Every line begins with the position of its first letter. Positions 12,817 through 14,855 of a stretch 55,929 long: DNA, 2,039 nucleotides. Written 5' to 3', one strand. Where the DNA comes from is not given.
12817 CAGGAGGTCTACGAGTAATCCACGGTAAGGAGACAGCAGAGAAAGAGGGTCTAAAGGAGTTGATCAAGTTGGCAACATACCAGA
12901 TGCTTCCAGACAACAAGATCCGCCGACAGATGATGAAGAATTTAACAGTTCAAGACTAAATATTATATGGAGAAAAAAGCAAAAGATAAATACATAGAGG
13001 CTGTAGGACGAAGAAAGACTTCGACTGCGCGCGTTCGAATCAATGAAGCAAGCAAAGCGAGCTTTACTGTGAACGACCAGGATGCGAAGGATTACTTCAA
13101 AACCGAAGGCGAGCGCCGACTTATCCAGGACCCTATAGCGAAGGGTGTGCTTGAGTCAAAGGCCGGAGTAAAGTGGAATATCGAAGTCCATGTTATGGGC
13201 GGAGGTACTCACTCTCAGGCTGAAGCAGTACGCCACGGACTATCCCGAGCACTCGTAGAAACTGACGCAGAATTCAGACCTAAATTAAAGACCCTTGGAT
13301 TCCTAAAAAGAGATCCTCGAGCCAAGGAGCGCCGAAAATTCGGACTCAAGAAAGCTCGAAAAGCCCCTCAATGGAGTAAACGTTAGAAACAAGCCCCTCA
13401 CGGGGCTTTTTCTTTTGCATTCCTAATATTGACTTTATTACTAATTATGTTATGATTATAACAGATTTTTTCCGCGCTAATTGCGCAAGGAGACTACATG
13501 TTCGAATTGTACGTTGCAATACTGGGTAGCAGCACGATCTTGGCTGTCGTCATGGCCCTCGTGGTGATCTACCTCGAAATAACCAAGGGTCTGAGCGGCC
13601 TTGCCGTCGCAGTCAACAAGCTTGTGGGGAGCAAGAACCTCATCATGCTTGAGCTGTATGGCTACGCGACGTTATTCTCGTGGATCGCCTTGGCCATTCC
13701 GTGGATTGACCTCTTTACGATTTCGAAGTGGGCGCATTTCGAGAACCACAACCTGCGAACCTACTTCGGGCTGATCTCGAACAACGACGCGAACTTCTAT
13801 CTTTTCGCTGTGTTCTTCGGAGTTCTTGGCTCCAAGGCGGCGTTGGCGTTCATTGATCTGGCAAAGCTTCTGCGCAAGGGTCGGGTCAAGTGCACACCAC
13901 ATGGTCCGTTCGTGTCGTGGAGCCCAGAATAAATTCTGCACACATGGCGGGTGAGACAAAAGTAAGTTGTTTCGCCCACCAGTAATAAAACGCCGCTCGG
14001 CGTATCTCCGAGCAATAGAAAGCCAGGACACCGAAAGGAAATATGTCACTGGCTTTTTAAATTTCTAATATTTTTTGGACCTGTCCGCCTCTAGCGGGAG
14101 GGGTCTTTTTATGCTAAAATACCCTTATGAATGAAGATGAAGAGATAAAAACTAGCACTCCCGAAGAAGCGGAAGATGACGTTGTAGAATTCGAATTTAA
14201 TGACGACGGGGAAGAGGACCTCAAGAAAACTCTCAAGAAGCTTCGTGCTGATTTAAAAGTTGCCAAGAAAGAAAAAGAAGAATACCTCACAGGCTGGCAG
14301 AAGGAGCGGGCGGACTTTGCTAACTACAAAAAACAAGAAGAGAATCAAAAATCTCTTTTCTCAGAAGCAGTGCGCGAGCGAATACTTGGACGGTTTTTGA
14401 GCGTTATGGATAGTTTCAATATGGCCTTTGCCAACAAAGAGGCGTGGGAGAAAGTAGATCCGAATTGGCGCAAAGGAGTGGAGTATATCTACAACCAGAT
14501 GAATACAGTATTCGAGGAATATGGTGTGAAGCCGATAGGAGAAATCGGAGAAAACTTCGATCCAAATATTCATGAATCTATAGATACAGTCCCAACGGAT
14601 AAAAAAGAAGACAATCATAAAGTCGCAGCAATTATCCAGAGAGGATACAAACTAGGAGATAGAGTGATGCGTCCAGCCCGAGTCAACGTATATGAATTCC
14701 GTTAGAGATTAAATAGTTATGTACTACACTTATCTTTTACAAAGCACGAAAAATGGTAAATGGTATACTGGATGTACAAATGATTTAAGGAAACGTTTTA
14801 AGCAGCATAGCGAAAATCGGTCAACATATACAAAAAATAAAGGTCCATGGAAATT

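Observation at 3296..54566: Window-wide pattern: G+C-rich ORFs packaged as self-contained, SD-bearing cassettes in a leaderless, SD-poor A+T-rich genome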

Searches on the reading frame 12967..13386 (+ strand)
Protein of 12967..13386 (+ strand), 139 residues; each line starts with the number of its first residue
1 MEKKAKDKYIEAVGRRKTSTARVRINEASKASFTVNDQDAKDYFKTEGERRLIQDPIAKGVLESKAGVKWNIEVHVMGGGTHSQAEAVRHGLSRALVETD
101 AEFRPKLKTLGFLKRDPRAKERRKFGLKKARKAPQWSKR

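Call 5: search_protein_families(library=pfam, proteins=[window:12967-13386:+], max_evalue=0.01)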
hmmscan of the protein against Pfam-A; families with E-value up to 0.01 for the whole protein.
window:12967-13386:+ (139 aa): 1 family
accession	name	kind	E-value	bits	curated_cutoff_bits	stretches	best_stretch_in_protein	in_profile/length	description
PF00380.25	Ribosomal_S9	-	4.7e-38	130.8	22.5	1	14-139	1-121/121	Ribosomal protein S9/S16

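Call 9: find_encoding_contigs(protein=window:12967-13386:+, flank=5000, max_places=10)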
Protein window:12967-13386:+ (139 aa): no gene with exactly this product is on record in the collection.

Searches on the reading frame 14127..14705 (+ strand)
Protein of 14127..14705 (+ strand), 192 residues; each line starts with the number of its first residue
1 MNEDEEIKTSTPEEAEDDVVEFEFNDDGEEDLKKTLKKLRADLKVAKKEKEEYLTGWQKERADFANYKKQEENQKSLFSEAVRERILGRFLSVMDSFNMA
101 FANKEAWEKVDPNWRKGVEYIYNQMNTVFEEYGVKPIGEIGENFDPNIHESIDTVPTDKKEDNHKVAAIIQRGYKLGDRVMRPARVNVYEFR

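Call 5: search_protein_families(library=pfam, proteins=[window:14127-14705:+], max_evalue=0.01)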
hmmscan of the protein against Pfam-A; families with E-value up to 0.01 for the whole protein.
window:14127-14705:+ (192 aa): 2 families
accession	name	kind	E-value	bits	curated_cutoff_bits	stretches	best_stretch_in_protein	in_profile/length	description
PF01025.24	GrpE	-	4e-39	134.4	25.8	1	28-189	5-164/165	GrpE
PF15035.11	Rootletin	-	0.0054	17.2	36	1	27-80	104-158/188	Ciliary rootlet component, centrosome cohesion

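Call 10: find_homologous_proteins(query=window:14127-14705:+)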
Query window:14127-14705:+ (192 aa): 2024 proteins with E <= 0.001 among 2180 candidates; the best 120 are listed.
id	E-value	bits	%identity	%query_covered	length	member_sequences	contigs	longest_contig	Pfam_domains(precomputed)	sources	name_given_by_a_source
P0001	2.3e-121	421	100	100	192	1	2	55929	PF01025.25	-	-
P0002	4.5e-120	416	98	100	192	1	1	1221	PF01025.25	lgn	-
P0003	4.7e-120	416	99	100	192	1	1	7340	PF01025.25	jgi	jgi:molecular chaperone GrpE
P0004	3.5e-105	368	90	98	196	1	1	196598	PF01025.25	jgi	jgi:molecular chaperone GrpE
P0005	5.1e-100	351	84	98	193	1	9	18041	PF01025.25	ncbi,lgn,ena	-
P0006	5.0e-97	341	79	98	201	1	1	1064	PF01025.25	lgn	-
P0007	5.2e-97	341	80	98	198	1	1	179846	PF01025.25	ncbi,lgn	ncbi:MAG: nucleotide exchange factor GrpE [Patescibacteria group bacterium]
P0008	9.0e-97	340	82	98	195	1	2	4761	PF01025.25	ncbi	-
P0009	1.9e-96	339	80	100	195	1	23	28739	PF01025.25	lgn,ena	-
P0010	2.2e-96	339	82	93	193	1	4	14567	PF01025.25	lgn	-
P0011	2.8e-96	339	83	93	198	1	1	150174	PF01025.25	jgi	-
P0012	2.9e-96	339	80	98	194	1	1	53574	PF01025.25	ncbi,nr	ncbi:MAG: nucleotide exchange factor GrpE [Candidatus Pacebacteria bacterium]|nr:nucleotide exchange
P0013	3.1e-96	339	85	88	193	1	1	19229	PF01025.25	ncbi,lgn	-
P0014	3.6e-96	338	81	98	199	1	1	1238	PF01025.25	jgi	jgi:molecular chaperone GrpE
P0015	1.2e-95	337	83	93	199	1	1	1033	PF01025.25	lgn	-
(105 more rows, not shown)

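Call 11: find_encoding_contigs(protein=P0003, flank=10000, max_places=3)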
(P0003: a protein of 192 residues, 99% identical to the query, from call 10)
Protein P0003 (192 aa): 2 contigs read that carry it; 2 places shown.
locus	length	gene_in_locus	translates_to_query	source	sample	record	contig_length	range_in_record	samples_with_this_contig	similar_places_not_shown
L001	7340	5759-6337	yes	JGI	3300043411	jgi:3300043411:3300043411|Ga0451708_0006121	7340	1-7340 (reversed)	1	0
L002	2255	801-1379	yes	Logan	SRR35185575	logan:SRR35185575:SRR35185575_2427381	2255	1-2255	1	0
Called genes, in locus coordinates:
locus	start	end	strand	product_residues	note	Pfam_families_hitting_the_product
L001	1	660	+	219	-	?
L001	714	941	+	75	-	PF01176:eIF-1a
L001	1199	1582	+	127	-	PF00416:Ribosomal_S13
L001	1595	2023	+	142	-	PF00411:Ribosomal_S11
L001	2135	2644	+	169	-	PF00163:Ribosomal_S4, PF01479:S4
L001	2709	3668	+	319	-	PF01193:RNA_pol_L, PF01000:RNA_pol_A_bac, PF03118:RNA_pol_A_CTD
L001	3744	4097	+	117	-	PF01196:Ribosomal_L17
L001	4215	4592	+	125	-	PF00572:Ribosomal_L13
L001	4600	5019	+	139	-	PF00380:Ribosomal_S9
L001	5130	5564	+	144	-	-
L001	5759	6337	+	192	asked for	PF01025:GrpE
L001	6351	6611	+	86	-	PF01541:GIY-YIG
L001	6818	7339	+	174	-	?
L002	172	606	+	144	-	-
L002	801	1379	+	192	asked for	PF01025:GrpE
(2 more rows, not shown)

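Call 12: find_encoding_contigs(protein=P0004, flank=10000, max_places=3)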
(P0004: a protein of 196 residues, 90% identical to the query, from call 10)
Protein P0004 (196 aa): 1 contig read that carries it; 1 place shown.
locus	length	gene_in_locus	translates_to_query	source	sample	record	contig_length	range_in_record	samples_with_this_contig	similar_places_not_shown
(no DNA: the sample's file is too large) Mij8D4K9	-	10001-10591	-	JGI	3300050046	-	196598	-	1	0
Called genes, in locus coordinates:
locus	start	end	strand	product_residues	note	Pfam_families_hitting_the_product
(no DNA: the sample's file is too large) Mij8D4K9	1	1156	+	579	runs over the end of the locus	PF01411:tRNA-synt_2c, PF07973:tRNA_SAD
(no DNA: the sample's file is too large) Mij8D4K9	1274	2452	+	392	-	PF14450:FtsA (weak)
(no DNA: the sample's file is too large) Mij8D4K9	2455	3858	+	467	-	-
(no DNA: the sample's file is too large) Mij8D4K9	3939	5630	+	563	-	-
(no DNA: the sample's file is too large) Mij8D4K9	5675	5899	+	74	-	PF01176:eIF-1a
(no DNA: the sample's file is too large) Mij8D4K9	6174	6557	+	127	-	PF00416:Ribosomal_S13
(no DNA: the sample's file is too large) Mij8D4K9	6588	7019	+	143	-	PF00411:Ribosomal_S11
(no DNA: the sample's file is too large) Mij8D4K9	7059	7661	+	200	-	PF00163:Ribosomal_S4, PF01479:S4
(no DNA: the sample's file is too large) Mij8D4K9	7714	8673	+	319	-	PF01193:RNA_pol_L, PF01000:RNA_pol_A_bac, PF03118:RNA_pol_A_CTD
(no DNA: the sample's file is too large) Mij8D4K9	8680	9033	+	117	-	PF01196:Ribosomal_L17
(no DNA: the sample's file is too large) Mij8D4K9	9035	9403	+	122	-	PF00572:Ribosomal_L13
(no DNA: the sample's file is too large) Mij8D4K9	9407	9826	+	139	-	PF00380:Ribosomal_S9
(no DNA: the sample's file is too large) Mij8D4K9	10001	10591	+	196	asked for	PF01025:GrpE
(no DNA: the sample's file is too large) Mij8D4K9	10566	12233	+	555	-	-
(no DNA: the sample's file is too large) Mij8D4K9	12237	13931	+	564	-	-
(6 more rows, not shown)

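Call 27: find_related_loci(query=window:14127-14705:+, collection=genome_contigs, flank=10000)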
Query window:14127-14705:+ (192 aa) in genome_contigs; peptide patterns used: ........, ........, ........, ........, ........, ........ (x = any residue, [..] = any of these).
168 stretches matched a pattern; 82 encode a relative of the query (tblastn E <= 1e-3); the best 80 are kept; 80 distinct loci.
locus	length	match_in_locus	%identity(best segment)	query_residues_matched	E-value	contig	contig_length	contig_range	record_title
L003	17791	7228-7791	84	4-192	7e-106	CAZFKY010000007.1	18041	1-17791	MAG TPA_asm: uncultured Candidatus Saccharibacteria bacterium isolate SRP135725_co1_149 genome assembly, contig: NODE_40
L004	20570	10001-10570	80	4-192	8e-102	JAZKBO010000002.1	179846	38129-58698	MAG: Patescibacteria group bacterium isolate ADI_H3L2_1_122_18_3-bin084_1 ADIH3L21_B084_1_000000000002, whole genome sho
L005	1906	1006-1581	80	1-192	3e-106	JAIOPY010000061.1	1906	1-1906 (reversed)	MAG: Candidatus Nomurabacteria bacterium isolate LakeFargette_0920_ALND_MAG_36_7 LacPavin_0920_ALND_scaffold_763190, who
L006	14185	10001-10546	80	10-192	3e-99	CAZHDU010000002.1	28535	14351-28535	MAG TPA_asm: uncultured Candidatus Saccharibacteria bacterium isolate SRP278252_co1_273 genome assembly, contig: NODE_26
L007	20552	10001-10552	78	9-192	6e-99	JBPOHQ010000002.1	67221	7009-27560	MAG: Candidatus Nomurabacteria bacterium isolate MAG_121 c_000000368231, whole genome shotgun sequence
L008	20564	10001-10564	80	4-192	2e-98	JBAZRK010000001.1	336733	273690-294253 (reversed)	MAG: Candidatus Paceibacterota bacterium isolate SO_2017_GW1_146 NODE_237_length_336733_cov_3.011132_OW334_2017, whole g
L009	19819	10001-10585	76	1-192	2e-97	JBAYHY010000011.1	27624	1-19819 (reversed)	MAG: Candidatus Paceibacterota bacterium isolate SO_2016_GW1_160 scaffold03056_OW334_2016, whole genome shotgun sequence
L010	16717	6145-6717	76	5-192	2e-97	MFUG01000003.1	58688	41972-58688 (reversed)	MAG: Candidatus Nomurabacteria bacterium RIFCSPHIGHO2_02_FULL_42_19 rifcsphigho2_02_scaffold_1328, whole genome shotgun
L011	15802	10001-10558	80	9-191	3e-97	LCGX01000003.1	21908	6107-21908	MAG: Candidatus Nomurabacteria bacterium GW2011_GWF2_43_8 UW07_C0003, whole genome shotgun sequence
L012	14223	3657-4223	76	6-192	8e-97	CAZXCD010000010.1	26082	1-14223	MAG TPA_asm: uncultured Candidatus Saccharibacteria bacterium isolate SRP050083_co3_105 genome assembly, contig: NODE_12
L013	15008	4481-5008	81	17-192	2e-96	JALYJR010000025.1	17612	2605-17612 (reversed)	MAG: bacterium isolate CAM bin9 SD1481-83_k127_996184, whole genome shotgun sequence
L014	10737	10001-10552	77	10-192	1e-95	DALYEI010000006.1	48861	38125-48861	MAG TPA_asm: Candidatus Paceibacterota bacterium isolate CTOTU14249 NODE_113_length_48861_cov_6.545896, whole genome sho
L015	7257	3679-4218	79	12-191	1e-95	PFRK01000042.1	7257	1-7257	MAG: Candidatus Nomurabacteria bacterium CG_4_9_14_0_2_um_filter_32_10 CG_4_9_14_0.2_um_filter_scaffold_5759_c, whole ge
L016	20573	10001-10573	74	1-191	1e-95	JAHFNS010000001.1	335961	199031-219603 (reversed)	MAG: Candidatus Nomurabacteria bacterium isolate nzgw486 NODE_6_length_335962_cov_15.263479, whole genome shotgun sequen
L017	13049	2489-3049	75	6-192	4e-95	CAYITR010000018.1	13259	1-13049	MAG TPA_asm: uncultured Candidatus Saccharibacteria bacterium isolate ERP119705_co7_426 genome assembly, contig: NODE_38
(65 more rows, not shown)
